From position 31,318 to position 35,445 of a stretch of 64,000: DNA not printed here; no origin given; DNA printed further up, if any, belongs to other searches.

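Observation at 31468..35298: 1276-aa Avs-like STAND with Mrr-type effector and a large unassigned sensor region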

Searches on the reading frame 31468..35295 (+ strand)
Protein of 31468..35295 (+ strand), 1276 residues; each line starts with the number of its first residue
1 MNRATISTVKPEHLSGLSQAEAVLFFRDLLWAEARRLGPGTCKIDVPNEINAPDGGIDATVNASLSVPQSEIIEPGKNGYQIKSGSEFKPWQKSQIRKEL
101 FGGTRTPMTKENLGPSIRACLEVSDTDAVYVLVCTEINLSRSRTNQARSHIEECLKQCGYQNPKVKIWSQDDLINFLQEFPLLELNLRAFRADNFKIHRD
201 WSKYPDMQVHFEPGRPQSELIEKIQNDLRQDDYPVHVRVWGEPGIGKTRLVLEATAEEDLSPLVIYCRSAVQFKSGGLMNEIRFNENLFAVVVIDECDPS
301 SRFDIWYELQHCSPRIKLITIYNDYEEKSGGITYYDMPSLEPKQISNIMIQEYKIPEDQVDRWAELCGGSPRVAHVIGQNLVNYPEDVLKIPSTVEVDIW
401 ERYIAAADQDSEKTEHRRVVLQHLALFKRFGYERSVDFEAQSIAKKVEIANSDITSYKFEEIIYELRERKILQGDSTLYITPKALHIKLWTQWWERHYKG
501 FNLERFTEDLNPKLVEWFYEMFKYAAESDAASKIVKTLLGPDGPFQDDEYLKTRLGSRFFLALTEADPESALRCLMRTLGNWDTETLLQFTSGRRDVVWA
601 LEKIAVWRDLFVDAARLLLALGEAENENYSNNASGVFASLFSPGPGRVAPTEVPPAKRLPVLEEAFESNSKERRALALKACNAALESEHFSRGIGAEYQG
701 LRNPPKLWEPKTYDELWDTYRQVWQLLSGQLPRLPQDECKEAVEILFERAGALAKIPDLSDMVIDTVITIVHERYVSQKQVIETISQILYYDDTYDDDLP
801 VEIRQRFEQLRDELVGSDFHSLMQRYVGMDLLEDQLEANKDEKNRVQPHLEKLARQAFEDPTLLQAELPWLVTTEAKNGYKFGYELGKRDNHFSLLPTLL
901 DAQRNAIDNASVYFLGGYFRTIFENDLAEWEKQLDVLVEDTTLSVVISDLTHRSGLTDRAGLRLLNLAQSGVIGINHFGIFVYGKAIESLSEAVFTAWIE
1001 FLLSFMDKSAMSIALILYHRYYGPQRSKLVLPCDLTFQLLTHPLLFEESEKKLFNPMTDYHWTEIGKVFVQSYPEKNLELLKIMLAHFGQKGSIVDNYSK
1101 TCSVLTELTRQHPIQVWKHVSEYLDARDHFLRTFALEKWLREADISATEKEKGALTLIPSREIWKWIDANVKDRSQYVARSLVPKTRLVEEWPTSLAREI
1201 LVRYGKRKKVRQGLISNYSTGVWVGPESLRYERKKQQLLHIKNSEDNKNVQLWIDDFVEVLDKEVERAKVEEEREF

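Call 3: search_protein_families(library=pfam, proteins=[window:31468-35295:+], max_evalue=1)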
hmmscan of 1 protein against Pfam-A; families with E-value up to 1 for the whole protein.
window:31468-35295:+ (1276 aa): 3 families
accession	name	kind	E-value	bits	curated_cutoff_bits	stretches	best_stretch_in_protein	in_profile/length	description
PF13191.12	AAA_16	-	0.0057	17.6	32.6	1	220-258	8-48/167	AAA ATPase domain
PF00931.28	NB-ARC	-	0.062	13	23.5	1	219-257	3-41/248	NB-ARC domain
PF13401.12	AAA_22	-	0.17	12.6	27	0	239-279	10-51/130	AAA domain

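Call 4: search_protein_families(library=padloc, proteins=[window:31468-35295:+], max_evalue=1)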
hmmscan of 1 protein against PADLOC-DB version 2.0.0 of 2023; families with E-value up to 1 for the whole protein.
window:31468-35295:+ (1276 aa): 2 families
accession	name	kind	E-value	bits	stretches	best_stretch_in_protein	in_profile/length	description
PDLC03991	PD-Lambda-4_A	-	2e-23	80.1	1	12-1004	9-1012/1283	-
PDLC03990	PD-Lambda-4_A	-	0.00012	18.3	1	523-720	182-375/943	-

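Call 5: search_protein_families(library=ncbifam, proteins=[window:31468-35295:+], max_evalue=1)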
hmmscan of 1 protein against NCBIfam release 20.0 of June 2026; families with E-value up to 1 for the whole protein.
window:31468-35295:+ (1276 aa): 1 family
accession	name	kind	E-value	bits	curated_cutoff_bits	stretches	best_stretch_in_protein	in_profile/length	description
TIGR00643.1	recG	equivalog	0.18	10.4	659.4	0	187-250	210-272/629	ATP-dependent DNA helicase RecG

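Call 9: find_homologous_proteins(query=window:31468-35295:+)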
Query window:31468-35295:+ (1276 aa): 1349 proteins with E <= 0.001 among 8000 candidates; the best 120 are listed.
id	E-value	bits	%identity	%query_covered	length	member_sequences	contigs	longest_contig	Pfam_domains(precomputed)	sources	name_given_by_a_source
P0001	0.0e+0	2945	100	100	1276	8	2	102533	-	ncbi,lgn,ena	-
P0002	0.0e+0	2376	80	100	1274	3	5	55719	-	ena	-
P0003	0.0e+0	2346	79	100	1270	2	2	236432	-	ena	-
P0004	0.0e+0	2340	80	100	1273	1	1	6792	-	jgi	-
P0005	0.0e+0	2301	78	100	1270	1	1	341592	-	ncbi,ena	-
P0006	0.0e+0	2150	74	100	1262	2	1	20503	-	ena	-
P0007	0.0e+0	2034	70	100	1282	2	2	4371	-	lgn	-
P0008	0.0e+0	2006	70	100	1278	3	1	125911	-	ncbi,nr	ncbi:hypothetical protein C6500_02050 [Candidatus Poribacteria bacterium]|nr:MAG: hypothetical prote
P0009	0.0e+0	2002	70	100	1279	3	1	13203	-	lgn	-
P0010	0.0e+0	1996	70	100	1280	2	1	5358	-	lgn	-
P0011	0.0e+0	1873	81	78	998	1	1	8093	-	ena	-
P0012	0.0e+0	1840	69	96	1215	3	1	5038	-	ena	-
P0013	0.0e+0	1827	63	99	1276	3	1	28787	-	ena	-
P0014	0.0e+0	1822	63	100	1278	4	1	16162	-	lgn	-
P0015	0.0e+0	1818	65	100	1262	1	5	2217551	-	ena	-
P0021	0.0e+0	1794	62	100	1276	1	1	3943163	-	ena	-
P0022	0.0e+0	1771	64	100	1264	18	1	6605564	-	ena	-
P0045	0.0e+0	1705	61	100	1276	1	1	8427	-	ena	-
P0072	0.0e+0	1674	60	100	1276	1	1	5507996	-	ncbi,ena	-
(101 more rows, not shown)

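Call 17: search_solved_structures(query=window:31468-35295:+, max_evalue=1, show_alignments=2)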
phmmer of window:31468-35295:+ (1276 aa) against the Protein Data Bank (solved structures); distinct sequences matched with E-value up to 1: 0.

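Call 20: search_dna_similar(query=window:31468-35295:+, collection=plasmids, mode=protein, max_rows=15)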
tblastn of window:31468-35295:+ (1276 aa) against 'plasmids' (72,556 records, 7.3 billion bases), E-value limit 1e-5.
Records with a match: 13; places in all: 13; records where one place covers at least 80% of the query: 8.
Best place of each record, by identity: <60% 13.
By first word of the organism name: Pseudanabaena 2; Haloarcula 2; Haloglomus 1; Halorubrum 1; Thalassobaculum 1; Kovacikia 1; Cyanobacterium 1; Nostoc 1; Legionella 1; Ensifer 1; and 1 more.
By predicted mobility (MOB-suite, as given by PLSDB): non-mobilizable 8; conjugative 3; mobilizable 2.
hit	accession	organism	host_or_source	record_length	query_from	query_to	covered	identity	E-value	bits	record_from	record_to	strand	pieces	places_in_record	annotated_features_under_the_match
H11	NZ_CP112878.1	Pseudanabaena galeata CCNP1313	-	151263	8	1262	98%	37.5%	0e+0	828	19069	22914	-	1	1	hypothetical protein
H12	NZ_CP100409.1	Haloarcula marina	cell culture,sediment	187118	12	1261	95%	31.7%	4e-142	534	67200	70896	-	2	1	hypothetical protein | ATP-binding protein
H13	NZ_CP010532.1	Haloarcula sp. CBA1115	monoisolate,Solar salt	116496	14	1262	98%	28.5%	8e-117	411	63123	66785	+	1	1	ATP-binding protein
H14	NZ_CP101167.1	Haloglomus halophilum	cell culture,salt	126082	12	1254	97%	28.5%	3e-99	358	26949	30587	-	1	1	hypothetical protein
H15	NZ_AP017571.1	Halorubrum trapanicum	-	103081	12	1254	97%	28.3%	6e-98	354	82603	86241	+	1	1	hypothetical protein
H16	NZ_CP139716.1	Thalassobaculum sp. OXR-137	Bacterial Culture,hydrothermal vent ...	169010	44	1233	93%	23.8%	4e-46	190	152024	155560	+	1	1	hypothetical protein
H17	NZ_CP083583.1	Kovacikia minuta CCNUW1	cell culture,fresh water lake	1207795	44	1225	93%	22.0%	9e-28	130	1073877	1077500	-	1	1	record has no annotation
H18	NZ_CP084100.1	Cyanobacterium sp. Dongsha4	-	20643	25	1139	87%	21.7%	1e-20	107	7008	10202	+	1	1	hypothetical protein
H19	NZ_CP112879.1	Pseudanabaena galeata CCNP1313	-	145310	25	973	74%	24.3%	5e-39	167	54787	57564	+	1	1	hypothetical protein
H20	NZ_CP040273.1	Nostoc sp. C052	Blasia pusilla,pure culture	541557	2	727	57%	23.0%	2e-21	109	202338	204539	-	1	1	hypothetical protein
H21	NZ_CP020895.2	Legionella longbeachae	Homo sapiens,Respiratory sample - sputum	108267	9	729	57%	22.4%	4e-9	69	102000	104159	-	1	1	hypothetical protein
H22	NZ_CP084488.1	Ensifer adhaerens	cellculture,soil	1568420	205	716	40%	24.1%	6e-9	69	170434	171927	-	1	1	none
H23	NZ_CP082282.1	Enterobacter cancerogenus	Helicoverpa armigera,metagenomic ...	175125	5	381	30%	21.9%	4e-6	59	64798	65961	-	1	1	hypothetical protein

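Call 22: get_annotated_region(hit=H11, flank=7000)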
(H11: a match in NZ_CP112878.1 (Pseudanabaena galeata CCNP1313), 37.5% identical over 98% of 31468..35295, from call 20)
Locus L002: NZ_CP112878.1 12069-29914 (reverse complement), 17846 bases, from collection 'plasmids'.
description: Pseudanabaena galeata CCNP1313 plasmid pPg_04, complete sequence
organism: Pseudanabaena galeata CCNP1313 (NCBI taxid 2602720)
taxonomy: Bacteria; Cyanobacteriota; Cyanophyceae; Pseudanabaenales; Pseudanabaenaceae; Pseudanabaena; Pseudanabaena galeata; Pseudanabaena galeata CCNP1313
host: -; source: -; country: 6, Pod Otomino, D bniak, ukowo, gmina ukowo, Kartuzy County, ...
typing (MOB-suite, as given by PLSDB): mobilizable; relaxase MOBP
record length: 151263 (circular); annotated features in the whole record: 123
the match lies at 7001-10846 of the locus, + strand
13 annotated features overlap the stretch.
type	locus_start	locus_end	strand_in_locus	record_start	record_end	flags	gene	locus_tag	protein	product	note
CDS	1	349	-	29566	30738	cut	-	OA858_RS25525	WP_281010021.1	AAA family ATPase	-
CDS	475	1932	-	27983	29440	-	-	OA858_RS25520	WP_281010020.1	VWA domain-containing protein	-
CDS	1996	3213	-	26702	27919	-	-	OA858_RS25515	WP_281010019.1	AAA family ATPase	-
CDS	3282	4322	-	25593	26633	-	-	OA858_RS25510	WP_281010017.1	DUF6744 family protein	-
CDS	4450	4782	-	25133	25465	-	-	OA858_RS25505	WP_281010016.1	hypothetical protein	-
CDS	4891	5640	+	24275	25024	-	-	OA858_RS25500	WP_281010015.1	IS1 family transposase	-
CDS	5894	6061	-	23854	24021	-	-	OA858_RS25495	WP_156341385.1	hypothetical protein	-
CDS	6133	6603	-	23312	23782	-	-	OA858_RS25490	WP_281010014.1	hypothetical protein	-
CDS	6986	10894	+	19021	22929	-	-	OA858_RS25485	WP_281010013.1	hypothetical protein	-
CDS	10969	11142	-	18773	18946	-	-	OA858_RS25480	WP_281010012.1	Fic/DOC family N-terminal domain-containing protein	-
CDS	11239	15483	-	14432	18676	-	-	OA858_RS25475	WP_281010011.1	DEAD/DEAH box helicase family protein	-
CDS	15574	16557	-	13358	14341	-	-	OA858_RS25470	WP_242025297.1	SAM-dependent methyltransferase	-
CDS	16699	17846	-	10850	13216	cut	-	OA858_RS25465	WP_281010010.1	hypothetical protein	-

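Call 23: get_annotated_region(hit=H13, flank=7000)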
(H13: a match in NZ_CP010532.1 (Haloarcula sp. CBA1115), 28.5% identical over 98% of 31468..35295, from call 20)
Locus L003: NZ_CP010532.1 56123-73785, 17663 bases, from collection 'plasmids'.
description: Haloarcula sp. CBA1115 plasmid unnamed3, complete sequence
organism: Haloarcula sp. CBA1115 (NCBI taxid 1592728)
taxonomy: Archaea; Euryarchaeota; Halobacteria; Halobacteriales; Haloarculaceae; Haloarcula; Haloarcula sp. CBA1115
host: -; source: monoisolate,Solar salt; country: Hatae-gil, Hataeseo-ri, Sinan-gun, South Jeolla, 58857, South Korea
typing (MOB-suite, as given by PLSDB): non-mobilizable; mating-pair formation MPF_T
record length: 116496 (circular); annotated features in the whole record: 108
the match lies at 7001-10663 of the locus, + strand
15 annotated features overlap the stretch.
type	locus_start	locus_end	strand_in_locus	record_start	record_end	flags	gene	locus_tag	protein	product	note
CDS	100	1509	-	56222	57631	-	-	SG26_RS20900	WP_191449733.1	hypothetical protein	-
CDS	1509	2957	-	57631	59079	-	-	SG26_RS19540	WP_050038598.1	hypothetical protein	-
CDS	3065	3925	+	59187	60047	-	-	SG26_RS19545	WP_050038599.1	hypothetical protein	-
CDS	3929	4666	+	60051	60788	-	-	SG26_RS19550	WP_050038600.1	hypothetical protein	-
CDS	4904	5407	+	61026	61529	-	-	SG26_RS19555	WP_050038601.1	hypothetical protein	-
CDS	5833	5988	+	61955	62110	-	-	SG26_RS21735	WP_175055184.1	hypothetical protein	-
CDS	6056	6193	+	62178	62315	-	-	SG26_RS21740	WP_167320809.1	hypothetical protein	-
CDS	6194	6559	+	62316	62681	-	-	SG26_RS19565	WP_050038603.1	hypothetical protein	-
CDS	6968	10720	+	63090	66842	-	-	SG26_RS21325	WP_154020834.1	ATP-binding protein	-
CDS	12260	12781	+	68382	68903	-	-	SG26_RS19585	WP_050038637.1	hypothetical protein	-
CDS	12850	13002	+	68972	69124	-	-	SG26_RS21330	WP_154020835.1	hypothetical protein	-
CDS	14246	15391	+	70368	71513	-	-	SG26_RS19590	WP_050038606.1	SOSS complex subunit B family protein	GO:0006281 - DNA repair [Evidence IEA]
CDS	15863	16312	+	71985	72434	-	-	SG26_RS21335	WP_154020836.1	hypothetical protein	-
CDS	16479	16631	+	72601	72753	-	-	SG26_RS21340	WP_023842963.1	hypothetical protein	-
CDS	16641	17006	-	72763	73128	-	-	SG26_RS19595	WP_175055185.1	hypothetical protein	-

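Call 25: search_protein_families(library=padloc, proteins=[L002:6986-10891:+, L003:6968-10717:+], max_evalue=0.001)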
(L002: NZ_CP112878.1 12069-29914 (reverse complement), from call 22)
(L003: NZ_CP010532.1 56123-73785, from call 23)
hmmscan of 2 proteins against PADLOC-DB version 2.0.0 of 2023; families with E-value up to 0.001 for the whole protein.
L002:6986-10891:+ (1302 aa): 2 families
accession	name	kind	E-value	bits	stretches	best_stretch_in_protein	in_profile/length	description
PDLC03991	PD-Lambda-4_A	-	4e-23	79.1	1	237-1294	224-1272/1283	-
PDLC03990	PD-Lambda-4_A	-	2.7e-09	33.7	1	602-780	252-426/943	-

L003:6968-10717:+ (1250 aa): 2 families
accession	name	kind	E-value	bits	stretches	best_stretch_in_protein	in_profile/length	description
PDLC03991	PD-Lambda-4_A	-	3.8e-46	155.3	2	5-745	4-750/1283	-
PDLC03990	PD-Lambda-4_A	-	5.8e-16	55.7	1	346-746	25-411/943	-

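Call 26: find_encoding_contigs(protein=P0003, flank=7000, max_places=2)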
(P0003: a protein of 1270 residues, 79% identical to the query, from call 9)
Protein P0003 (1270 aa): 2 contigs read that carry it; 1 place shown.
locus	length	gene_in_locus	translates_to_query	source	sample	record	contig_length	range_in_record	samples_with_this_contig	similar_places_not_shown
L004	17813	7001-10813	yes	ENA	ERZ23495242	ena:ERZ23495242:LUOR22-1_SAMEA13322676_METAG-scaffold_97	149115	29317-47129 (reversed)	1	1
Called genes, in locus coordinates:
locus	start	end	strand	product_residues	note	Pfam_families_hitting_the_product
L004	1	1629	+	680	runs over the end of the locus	PF27750:SAM_AAE17_18, PF00501:AMP-binding, PF13193:AMP-binding_C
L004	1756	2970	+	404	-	PF04015:DUF362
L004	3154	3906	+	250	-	PF05721:PhyH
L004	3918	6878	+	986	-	PF07669:Eco57I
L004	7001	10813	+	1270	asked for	-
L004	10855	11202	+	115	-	PF04255:DUF433 (weak)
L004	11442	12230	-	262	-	PF13385:Laminin_G_3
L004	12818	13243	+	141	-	-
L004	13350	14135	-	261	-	PF13385:Laminin_G_3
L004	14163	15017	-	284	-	PF05721:PhyH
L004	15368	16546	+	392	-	-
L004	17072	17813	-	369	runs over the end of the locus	PF01385:OrfB_IS605, PF07282:Cas12f1-like_TNB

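Call 27: find_encoding_contigs(protein=P0008, flank=7000, max_places=2)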
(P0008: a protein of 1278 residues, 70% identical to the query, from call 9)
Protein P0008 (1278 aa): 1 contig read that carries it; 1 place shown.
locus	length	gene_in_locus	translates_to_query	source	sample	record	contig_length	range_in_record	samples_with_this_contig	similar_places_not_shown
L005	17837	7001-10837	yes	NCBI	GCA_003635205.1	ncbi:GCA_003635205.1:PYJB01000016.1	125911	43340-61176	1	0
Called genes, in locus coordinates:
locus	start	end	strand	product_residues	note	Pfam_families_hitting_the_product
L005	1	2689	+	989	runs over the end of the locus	PF07669:Eco57I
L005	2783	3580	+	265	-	-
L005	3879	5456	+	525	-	PF00005:ABC_tran (faint), PF02463:SMC_N, PF13175:AAA_15, PF13476:AAA_23, PF13304:AAA_21, PF13175:AAA_15 (weak)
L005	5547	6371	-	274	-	PF13565:HTH_32 (faint), PF13276:HTH_21, PF00665:rve, PF13683:rve_3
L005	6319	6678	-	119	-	PF01527:HTH_Tnp_1, PF13542:HTH_Tnp_ISL3 (faint), PF13518:HTH_28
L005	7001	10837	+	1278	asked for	-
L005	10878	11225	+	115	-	PF04255:DUF433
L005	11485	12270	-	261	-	PF13385:Laminin_G_3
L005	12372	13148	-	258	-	PF13385:Laminin_G_3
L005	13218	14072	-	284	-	PF05721:PhyH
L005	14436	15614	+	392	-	-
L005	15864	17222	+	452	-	PF03781:FGE-sulfatase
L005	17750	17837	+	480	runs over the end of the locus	PF04174:CP_ATPgrasp_1, PF14403:CP_ATPgrasp_2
